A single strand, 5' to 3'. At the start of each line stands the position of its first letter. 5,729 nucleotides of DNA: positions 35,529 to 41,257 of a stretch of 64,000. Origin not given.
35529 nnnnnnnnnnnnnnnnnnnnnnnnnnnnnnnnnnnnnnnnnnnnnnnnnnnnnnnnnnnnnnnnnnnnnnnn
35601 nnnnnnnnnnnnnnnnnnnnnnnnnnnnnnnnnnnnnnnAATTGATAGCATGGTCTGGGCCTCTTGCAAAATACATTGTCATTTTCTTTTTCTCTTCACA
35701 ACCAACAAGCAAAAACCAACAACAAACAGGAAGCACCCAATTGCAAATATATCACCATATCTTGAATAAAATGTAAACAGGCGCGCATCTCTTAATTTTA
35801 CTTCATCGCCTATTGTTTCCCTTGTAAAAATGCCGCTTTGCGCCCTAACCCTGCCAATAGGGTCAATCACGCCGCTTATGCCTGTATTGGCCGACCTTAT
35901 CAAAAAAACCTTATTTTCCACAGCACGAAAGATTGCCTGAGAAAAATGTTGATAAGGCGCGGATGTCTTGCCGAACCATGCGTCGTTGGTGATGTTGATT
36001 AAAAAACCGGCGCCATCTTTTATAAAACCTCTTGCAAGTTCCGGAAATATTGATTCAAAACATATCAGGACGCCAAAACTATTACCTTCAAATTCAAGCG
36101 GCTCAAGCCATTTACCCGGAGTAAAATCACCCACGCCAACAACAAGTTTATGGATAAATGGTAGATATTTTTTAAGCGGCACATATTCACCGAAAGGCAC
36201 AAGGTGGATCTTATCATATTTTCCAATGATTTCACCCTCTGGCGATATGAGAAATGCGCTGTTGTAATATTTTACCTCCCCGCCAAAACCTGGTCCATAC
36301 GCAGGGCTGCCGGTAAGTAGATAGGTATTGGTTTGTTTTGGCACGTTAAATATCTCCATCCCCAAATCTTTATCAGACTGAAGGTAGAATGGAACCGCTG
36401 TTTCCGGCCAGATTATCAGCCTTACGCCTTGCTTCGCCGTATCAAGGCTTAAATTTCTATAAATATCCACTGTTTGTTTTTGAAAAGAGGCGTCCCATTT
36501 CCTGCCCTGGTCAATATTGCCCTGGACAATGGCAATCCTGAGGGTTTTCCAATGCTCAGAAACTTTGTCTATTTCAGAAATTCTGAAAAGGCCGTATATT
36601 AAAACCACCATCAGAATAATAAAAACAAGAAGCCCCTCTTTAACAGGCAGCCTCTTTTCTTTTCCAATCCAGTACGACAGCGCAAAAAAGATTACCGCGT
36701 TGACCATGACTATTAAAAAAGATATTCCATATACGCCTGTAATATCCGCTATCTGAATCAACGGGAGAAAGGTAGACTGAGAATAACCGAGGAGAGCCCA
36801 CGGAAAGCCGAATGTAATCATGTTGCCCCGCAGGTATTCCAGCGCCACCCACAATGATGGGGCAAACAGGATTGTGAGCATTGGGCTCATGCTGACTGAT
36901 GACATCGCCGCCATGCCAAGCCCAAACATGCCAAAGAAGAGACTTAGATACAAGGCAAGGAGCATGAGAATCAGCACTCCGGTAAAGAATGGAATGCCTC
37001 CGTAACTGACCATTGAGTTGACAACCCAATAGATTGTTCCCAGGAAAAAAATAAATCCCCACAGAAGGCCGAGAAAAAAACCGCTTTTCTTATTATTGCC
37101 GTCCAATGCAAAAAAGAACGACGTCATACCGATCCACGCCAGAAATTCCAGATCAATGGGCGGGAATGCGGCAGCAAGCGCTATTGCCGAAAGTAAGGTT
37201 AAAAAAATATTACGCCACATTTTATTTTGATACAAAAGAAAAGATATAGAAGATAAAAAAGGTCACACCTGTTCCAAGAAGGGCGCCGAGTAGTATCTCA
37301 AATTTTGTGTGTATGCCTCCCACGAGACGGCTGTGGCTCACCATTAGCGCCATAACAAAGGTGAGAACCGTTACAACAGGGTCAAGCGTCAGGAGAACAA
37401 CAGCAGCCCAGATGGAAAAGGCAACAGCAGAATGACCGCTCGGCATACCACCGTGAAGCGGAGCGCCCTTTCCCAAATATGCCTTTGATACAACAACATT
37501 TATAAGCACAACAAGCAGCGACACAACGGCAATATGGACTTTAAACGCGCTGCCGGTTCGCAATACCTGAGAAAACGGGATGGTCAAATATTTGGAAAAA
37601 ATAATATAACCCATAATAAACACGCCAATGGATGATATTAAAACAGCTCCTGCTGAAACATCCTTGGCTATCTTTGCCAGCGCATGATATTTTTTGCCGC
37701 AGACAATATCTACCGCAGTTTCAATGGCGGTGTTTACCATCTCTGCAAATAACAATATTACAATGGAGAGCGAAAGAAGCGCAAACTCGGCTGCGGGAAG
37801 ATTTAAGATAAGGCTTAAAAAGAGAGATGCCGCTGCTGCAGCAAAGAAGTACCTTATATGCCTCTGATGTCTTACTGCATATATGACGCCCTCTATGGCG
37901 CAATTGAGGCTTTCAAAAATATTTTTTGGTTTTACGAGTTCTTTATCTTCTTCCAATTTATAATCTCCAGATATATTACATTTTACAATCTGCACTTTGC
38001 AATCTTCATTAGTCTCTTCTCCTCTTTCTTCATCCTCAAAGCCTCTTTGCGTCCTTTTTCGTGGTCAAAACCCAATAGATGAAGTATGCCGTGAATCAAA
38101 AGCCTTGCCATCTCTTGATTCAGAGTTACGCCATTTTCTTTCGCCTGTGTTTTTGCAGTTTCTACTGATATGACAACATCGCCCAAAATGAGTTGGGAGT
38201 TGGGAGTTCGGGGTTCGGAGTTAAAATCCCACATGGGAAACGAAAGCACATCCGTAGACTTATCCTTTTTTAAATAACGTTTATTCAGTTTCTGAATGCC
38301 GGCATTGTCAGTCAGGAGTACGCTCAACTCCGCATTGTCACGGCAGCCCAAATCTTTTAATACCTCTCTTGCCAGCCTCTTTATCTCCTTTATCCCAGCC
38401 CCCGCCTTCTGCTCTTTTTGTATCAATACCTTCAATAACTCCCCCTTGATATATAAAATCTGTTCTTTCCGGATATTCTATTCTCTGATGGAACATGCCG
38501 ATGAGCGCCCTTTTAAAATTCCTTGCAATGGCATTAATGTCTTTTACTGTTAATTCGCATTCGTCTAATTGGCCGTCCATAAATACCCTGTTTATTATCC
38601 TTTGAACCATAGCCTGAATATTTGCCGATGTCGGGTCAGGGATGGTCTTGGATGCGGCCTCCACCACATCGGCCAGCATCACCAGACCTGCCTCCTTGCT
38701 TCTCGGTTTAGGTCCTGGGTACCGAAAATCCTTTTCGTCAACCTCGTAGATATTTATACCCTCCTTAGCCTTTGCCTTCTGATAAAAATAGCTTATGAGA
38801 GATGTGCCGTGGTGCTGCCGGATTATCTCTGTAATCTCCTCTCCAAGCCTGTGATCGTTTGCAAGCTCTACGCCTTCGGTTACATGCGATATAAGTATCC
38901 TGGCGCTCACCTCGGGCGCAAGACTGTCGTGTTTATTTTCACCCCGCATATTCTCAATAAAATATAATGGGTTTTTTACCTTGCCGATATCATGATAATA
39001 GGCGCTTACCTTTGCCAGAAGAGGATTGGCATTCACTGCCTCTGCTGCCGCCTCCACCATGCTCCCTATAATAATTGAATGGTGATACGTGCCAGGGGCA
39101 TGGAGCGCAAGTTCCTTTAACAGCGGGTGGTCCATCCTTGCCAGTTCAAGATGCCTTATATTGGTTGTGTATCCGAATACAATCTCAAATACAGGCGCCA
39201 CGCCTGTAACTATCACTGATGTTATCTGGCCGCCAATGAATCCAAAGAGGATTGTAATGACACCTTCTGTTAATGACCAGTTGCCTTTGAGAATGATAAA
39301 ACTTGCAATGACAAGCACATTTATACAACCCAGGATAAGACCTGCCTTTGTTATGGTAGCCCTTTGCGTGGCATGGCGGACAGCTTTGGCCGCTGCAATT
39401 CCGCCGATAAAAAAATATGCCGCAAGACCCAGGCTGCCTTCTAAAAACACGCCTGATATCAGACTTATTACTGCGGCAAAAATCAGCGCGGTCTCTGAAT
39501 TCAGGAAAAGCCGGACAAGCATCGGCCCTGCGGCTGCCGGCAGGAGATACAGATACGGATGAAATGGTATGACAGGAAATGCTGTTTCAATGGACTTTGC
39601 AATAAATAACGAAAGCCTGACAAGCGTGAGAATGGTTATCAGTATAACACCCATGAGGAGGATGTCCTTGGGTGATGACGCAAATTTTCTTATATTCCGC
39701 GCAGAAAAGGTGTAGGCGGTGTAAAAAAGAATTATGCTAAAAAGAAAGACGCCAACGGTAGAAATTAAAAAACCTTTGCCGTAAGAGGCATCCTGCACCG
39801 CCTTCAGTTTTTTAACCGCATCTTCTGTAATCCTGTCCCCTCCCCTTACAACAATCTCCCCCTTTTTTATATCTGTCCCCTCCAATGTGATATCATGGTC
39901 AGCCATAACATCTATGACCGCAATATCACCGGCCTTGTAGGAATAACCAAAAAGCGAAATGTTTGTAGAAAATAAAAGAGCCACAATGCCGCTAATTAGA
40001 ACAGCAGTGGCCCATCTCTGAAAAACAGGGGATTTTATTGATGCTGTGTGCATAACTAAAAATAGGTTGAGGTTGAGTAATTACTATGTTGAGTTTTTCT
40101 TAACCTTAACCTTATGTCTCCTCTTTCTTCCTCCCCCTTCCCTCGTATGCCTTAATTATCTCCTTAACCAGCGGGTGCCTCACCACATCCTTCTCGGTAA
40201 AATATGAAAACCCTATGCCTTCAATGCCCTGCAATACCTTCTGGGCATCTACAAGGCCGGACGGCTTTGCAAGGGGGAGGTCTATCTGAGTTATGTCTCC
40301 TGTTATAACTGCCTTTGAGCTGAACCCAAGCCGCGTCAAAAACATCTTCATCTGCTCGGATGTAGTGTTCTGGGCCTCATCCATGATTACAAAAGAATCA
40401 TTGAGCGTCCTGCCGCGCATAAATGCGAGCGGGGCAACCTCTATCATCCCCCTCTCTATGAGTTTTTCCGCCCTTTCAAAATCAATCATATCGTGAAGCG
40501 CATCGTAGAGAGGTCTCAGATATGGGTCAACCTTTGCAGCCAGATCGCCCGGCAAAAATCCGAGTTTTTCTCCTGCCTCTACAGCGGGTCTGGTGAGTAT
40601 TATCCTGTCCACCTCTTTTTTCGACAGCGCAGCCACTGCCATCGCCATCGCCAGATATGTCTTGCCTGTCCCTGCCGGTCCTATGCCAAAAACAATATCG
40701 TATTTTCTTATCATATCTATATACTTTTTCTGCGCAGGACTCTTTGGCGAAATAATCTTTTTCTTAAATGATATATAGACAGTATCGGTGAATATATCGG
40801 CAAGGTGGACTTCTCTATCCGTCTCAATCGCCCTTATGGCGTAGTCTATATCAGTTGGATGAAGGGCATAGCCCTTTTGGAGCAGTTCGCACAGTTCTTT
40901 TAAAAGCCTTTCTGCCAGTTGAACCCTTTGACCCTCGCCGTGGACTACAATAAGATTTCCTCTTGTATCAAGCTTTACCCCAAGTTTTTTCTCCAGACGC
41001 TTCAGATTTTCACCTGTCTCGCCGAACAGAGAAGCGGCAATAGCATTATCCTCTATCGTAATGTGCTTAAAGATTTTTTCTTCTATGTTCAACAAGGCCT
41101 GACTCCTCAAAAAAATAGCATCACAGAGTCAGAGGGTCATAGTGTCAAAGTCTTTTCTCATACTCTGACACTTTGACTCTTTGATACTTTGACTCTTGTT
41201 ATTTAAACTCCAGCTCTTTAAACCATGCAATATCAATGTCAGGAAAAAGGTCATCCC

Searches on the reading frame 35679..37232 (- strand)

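Call 71: search_protein_families(library=pfam, proteins=[window:35679-37232:-], max_evalue=1e-8)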
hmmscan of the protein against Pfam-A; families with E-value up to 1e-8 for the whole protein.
window:35679-37232:- (517 aa): 2 families
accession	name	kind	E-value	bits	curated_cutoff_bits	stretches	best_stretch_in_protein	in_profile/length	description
PF20154.4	LNT_N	-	8.4e-42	143.5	27.1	1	15-180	1-159/159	Apolipoprotein N-acyltransferase N-terminal domain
PF00795.27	CN_hydrolase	-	4.1e-35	121.8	23.2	1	232-484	1-252/256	Carbon-nitrogen hydrolase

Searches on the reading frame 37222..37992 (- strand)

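Call 71: search_protein_families(library=pfam, proteins=[window:37222-37992:-], max_evalue=1e-8)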
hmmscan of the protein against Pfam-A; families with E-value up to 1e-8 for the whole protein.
window:37222-37992:- (256 aa): 2 families
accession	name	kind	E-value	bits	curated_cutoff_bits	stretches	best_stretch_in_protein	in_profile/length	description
PF01219.24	DAGK_prokar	-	7.1e-28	96.9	22.3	1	31-132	2-102/102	Prokaryotic diacylglycerol kinase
PF01569.27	PAP2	-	1.8e-10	41.1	27.2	1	180-252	48-126/130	PAP2 superfamily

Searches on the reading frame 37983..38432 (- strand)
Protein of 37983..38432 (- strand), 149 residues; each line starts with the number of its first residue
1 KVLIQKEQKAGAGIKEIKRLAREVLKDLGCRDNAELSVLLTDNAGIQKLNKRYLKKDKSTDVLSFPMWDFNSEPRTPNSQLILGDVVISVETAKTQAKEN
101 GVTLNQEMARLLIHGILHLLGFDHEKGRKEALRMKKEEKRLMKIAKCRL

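Call 71: search_protein_families(library=pfam, proteins=[window:37983-38432:-], max_evalue=1e-8)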
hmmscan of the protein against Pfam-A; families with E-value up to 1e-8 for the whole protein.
window:37983-38432:- (149 aa): 1 family
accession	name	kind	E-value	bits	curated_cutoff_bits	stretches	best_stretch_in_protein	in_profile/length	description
PF02130.23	YbeY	-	7.9e-40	136.1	25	1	15-143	9-127/129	Endoribonuclease YbeY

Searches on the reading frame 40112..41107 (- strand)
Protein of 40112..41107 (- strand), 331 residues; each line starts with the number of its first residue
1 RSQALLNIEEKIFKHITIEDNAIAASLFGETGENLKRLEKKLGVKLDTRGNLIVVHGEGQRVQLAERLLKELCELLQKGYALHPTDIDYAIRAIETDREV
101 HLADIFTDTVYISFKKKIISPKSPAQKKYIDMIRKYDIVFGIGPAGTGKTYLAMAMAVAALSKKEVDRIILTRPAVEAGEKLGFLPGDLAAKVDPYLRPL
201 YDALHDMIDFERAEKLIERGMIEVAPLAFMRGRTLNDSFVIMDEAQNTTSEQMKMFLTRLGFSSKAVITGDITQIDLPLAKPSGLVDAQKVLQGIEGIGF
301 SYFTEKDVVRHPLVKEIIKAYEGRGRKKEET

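Call 71: search_protein_families(library=pfam, proteins=[window:40112-41107:-], max_evalue=1e-8)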
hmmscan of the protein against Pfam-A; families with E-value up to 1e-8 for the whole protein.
window:40112-41107:- (331 aa): 1 family
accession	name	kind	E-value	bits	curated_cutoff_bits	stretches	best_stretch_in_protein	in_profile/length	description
PF02562.22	PhoH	-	1.3e-99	332.2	27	1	119-322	2-205/205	PhoH-like protein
